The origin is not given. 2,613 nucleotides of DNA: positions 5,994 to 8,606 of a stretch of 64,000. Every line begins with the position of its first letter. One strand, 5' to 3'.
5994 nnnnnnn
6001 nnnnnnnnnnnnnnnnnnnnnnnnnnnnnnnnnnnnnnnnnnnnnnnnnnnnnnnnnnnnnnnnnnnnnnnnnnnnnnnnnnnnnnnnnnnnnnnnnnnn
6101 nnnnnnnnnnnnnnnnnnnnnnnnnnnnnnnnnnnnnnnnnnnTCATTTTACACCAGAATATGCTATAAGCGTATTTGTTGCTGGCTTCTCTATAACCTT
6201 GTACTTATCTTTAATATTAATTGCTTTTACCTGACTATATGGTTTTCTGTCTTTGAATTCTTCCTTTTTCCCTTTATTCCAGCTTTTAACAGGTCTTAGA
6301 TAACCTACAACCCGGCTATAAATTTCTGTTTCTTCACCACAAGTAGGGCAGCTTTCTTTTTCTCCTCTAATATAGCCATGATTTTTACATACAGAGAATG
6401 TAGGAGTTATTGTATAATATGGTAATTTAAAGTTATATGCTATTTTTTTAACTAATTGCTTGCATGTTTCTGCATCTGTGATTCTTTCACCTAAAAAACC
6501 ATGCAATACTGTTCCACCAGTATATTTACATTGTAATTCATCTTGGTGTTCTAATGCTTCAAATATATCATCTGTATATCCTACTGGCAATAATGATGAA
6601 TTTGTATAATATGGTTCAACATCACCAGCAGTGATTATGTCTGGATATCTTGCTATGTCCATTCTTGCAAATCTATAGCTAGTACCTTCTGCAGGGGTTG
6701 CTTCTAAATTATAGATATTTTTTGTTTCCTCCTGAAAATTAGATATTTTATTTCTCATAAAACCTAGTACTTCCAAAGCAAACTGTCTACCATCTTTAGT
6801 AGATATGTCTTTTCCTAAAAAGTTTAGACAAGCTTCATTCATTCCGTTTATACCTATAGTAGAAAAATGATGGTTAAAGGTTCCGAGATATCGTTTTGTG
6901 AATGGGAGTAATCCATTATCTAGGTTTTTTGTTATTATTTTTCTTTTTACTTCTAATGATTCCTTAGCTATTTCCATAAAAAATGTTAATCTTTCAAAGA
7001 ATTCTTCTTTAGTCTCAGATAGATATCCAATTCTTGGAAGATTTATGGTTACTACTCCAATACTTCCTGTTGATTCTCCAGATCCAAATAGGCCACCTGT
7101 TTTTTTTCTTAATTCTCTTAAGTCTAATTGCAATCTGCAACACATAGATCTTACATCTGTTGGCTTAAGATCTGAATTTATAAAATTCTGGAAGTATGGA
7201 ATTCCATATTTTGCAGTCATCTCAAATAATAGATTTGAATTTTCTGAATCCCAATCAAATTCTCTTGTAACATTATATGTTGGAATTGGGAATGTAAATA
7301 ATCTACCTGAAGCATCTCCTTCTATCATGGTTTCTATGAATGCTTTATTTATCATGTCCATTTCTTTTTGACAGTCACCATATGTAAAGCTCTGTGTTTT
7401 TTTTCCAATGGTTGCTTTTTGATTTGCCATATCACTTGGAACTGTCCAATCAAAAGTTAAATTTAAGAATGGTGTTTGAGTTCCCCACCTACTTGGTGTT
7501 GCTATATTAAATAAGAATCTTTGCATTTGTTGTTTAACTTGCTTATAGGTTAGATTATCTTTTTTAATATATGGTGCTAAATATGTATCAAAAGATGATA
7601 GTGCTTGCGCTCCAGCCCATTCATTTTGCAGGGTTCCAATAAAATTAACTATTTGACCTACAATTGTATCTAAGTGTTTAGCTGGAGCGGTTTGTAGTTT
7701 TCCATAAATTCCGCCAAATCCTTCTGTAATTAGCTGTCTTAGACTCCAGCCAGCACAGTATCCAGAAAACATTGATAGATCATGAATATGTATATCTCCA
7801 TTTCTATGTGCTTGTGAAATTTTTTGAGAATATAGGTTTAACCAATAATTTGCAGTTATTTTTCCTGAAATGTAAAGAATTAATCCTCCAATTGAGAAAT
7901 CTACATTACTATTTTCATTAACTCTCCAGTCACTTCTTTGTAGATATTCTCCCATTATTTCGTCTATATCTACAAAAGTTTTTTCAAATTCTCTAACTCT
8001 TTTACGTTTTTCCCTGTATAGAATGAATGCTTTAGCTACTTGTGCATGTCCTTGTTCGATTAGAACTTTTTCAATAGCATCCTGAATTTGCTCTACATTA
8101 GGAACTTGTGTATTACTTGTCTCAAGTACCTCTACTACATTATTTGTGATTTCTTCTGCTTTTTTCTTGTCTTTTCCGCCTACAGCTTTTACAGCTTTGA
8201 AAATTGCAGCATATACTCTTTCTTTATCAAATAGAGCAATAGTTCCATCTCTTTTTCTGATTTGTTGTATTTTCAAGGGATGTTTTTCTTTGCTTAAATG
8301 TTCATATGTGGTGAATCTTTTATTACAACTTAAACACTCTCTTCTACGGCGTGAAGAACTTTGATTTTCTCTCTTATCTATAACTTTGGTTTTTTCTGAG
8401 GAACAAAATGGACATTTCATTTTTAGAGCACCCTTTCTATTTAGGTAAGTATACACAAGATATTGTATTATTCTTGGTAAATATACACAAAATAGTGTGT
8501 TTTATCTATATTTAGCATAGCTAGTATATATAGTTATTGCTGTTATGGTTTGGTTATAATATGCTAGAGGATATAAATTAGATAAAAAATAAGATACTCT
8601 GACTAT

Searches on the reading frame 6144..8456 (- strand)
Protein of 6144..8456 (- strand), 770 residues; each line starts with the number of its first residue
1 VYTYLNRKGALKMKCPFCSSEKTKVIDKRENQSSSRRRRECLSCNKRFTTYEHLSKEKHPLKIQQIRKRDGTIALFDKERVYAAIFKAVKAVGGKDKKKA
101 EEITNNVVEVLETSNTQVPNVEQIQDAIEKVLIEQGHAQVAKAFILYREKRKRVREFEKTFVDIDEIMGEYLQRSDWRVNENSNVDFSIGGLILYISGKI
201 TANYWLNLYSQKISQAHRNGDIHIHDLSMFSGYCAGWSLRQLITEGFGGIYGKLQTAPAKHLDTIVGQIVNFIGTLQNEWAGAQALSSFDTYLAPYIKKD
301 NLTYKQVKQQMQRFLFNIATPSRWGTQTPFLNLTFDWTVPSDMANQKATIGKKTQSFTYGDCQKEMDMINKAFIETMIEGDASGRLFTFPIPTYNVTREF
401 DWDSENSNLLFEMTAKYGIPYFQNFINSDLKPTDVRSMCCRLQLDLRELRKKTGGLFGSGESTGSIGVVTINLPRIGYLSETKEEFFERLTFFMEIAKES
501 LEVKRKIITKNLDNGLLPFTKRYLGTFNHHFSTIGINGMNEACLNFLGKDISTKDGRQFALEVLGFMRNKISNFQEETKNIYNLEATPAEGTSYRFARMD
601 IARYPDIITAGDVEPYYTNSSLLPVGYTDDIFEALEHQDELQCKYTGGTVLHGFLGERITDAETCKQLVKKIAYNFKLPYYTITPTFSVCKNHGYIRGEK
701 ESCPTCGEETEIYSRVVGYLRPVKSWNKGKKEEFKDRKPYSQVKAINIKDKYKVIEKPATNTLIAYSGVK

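Call 29: search_protein_families(library=pfam, proteins=[window:6144-8456:-], max_evalue=0.00001)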
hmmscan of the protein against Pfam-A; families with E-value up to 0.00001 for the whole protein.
window:6144-8456:- (770 aa): 3 families
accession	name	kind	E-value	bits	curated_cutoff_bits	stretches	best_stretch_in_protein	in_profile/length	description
PF13597.11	NRDD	-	2.7e-198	660.6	26.2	1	181-740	1-562/562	Anaerobic ribonucleoside-triphosphate reductase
PF03477.21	ATP-cone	-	4.4e-22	78.9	25.8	1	65-153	2-88/88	ATP cone domain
PF22811.2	Zn_ribbon_NrdR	-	2.9e-15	56.4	27.2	1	13-52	1-42/42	Transcriptional repressor NrdR-like, N-terminal domain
